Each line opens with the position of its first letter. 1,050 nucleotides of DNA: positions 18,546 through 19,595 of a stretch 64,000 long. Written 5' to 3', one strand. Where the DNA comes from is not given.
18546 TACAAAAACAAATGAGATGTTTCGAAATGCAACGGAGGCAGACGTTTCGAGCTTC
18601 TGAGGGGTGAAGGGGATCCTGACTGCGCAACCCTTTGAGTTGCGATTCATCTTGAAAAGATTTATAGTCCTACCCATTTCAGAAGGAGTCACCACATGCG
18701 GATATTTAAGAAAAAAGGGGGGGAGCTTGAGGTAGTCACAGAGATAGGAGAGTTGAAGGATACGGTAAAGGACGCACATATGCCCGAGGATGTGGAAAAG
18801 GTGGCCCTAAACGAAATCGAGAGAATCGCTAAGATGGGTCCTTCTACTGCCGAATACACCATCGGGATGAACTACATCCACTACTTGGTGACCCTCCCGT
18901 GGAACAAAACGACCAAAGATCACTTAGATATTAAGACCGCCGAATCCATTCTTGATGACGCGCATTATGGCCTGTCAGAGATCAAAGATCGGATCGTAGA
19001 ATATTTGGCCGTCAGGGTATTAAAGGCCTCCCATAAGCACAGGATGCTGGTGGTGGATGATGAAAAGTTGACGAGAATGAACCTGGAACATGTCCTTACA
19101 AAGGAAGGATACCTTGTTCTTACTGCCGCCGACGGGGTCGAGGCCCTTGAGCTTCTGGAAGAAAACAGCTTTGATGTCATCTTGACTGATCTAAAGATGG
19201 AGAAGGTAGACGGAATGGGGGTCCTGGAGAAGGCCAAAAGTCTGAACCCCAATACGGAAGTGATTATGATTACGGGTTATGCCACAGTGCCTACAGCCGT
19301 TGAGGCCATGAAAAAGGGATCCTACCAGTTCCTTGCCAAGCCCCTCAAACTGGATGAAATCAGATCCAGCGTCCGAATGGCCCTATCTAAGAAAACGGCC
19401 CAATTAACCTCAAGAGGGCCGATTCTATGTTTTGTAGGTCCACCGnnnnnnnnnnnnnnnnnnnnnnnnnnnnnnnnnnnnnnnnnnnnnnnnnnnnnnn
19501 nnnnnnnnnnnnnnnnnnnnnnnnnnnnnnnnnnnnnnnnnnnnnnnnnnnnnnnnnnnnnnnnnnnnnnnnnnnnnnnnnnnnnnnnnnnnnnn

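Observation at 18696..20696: Lon protease with the N-terminal substrate domain replaced by nothing and a receiver domain spliced between the helical linker and the AAA+ module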

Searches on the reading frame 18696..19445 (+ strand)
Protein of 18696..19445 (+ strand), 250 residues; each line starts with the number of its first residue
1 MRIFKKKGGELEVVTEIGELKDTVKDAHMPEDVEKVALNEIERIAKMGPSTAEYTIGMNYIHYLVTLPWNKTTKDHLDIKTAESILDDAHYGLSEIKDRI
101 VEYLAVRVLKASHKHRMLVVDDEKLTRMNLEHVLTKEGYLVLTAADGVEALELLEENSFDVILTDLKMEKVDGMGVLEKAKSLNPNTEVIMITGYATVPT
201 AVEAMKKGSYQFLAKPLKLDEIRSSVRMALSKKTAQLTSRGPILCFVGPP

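Call 29: search_protein_representatives(protein=window:18696-19445:+)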
Query: 250 residues. Proteins with E-value up to 0.001 (for the whole library): 604905; up to 1e-10: 77119; up to 1e-30: 389. The best 150 are listed.
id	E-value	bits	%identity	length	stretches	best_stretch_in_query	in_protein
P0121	2.1e-89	315.3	62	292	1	2-242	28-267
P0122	3.1e-78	278.8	53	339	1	10-246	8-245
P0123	4.0e-73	262.1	51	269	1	16-250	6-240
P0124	1.8e-69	250.1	48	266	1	16-249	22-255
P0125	6.4e-68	245.1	49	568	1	1-250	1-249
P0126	2.2e-65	236.8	49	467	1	17-250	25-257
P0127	3.1e-63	229.7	48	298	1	30-250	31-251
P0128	1.3e-62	227.7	30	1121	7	115-242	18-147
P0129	2.7e-62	226.7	45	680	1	17-250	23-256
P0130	3.5e-62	226.3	50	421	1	45-250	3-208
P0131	4.9e-59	216.0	44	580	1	21-250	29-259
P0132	5.6e-59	215.8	44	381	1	7-249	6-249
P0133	5.7e-59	215.8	48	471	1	16-250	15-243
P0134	1.3e-58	214.6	48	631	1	45-250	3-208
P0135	3.9e-58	213.0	35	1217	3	112-233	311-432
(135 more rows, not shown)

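Call 33: find_related_loci(query=A2, collection=genome_contigs, flank=10000)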
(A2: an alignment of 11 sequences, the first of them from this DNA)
Query A2 (250 aa) in genome_contigs; peptide patterns used: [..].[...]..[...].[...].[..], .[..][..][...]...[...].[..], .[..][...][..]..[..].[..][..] (x = any residue, [..] = any of these).
600 stretches matched a pattern (row limit reached: there are more); 595 encode a relative of the query (tblastn E <= 1e-3); the best 80 are kept; 80 distinct loci.
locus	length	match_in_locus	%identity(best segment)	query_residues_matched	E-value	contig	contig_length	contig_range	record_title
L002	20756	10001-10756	57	2-250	4e-95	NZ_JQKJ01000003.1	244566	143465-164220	Desulfobacter vibrioformis DSM 8776 Q366DRAFT_scaffold00003.3_C, whole genome shotgun sequence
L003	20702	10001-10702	52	17-250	2e-81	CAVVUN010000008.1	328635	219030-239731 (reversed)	MAG: Nitrospirota bacterium isolate MFD03899.bin.2.182 genome assembly, contig: contig_32775, whole genome shotgun seque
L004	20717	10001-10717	46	12-250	5e-74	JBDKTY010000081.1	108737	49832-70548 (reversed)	MAG: Syntrophobacter sp. isolate 7_bin.95 c_000000337316, whole genome shotgun sequence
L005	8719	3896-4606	44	14-250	4e-71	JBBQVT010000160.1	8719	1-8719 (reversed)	MAG: Desulfobulbales bacterium isolate Co_metawrap_2011 Cmw_2011_k141_428643_length_8719_cov_26.0000, whole genome shotg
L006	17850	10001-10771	44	3-250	6e-68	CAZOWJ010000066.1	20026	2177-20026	MAG TPA_asm: uncultured Desulfocapsaceae bacterium isolate SRP155585_co2_237 genome assembly, contig: NODE_1313_length_2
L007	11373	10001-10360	60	113-232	3e-42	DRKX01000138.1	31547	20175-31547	MAG TPA_asm: Nitrospirae bacterium isolate HyVt-450 HyVt-450_k145_577163, whole genome shotgun sequence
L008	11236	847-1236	49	111-240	7e-38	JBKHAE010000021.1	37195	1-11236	MAG: Desulfobacterales bacterium isolate D1M01_11 NODE_1243_length_37195_cov_6.743215, whole genome shotgun sequence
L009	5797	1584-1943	50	1-119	1e-30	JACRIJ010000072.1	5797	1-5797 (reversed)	MAG: Planctomycetota bacterium isolate NC_groundwater_1800_Pr3_B-0.1um_47_15 SR-2_scaffold_141_2413693, whole genome sho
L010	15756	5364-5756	47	115-240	1e-30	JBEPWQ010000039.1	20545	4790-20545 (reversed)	MAG: Desulfobacteraceae bacterium isolate 01_S196.rosella_refined.105 NODE_494_length_20545_cov_3.965472, whole genome s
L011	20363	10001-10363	46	1-120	6e-30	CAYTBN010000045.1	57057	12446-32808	MAG TPA_asm: uncultured Rickettsiales bacterium isolate SRP308112_co1_98 genome assembly, contig: NODE_492_length_57057_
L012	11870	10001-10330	47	1-110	2e-29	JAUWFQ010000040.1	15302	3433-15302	MAG: bacterium isolate CSMAG_2220 CSMAG_2220_k141_2220854_length_15302_cov_9.9869, whole genome shotgun sequence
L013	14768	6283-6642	45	1-119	7e-29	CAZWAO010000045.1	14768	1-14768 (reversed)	MAG TPA_asm: uncultured Ignavibacteria bacterium isolate binchicken_co81_427 genome assembly, contig: NODE_6079_length_1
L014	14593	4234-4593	44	1-120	3e-29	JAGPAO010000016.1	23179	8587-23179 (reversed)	MAG: Synergistaceae bacterium isolate Gw_Prim_bin_27 Gw_Prim_1332_length_23179_cov_8.097215, whole genome shotgun sequen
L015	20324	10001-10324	47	12-119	2e-28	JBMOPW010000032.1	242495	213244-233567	MAG: Candidatus Zhuqueibacterota bacterium isolate Betzabe_MAG138 MAG138_32, whole genome shotgun sequence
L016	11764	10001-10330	45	1-110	3e-28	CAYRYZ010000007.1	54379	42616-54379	MAG TPA_asm: uncultured bacterium isolate binchicken_co267_180 genome assembly, contig: NODE_166_length_54379_cov_23.242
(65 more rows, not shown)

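Call 61: find_encoding_contigs(protein=P0125, flank=8000, max_places=2)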
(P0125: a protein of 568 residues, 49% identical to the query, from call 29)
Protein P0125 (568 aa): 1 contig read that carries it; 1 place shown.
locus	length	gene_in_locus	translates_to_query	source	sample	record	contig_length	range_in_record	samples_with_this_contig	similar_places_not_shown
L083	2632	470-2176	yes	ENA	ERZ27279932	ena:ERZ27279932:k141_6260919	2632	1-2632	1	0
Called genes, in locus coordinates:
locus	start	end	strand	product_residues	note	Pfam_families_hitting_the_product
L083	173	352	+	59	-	-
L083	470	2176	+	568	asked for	PF00072:Response_reg, PF00004:AAA, PF07724:AAA_2 (faint), PF07728:AAA_5 (weak), PF22667:Lon_lid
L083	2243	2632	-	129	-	?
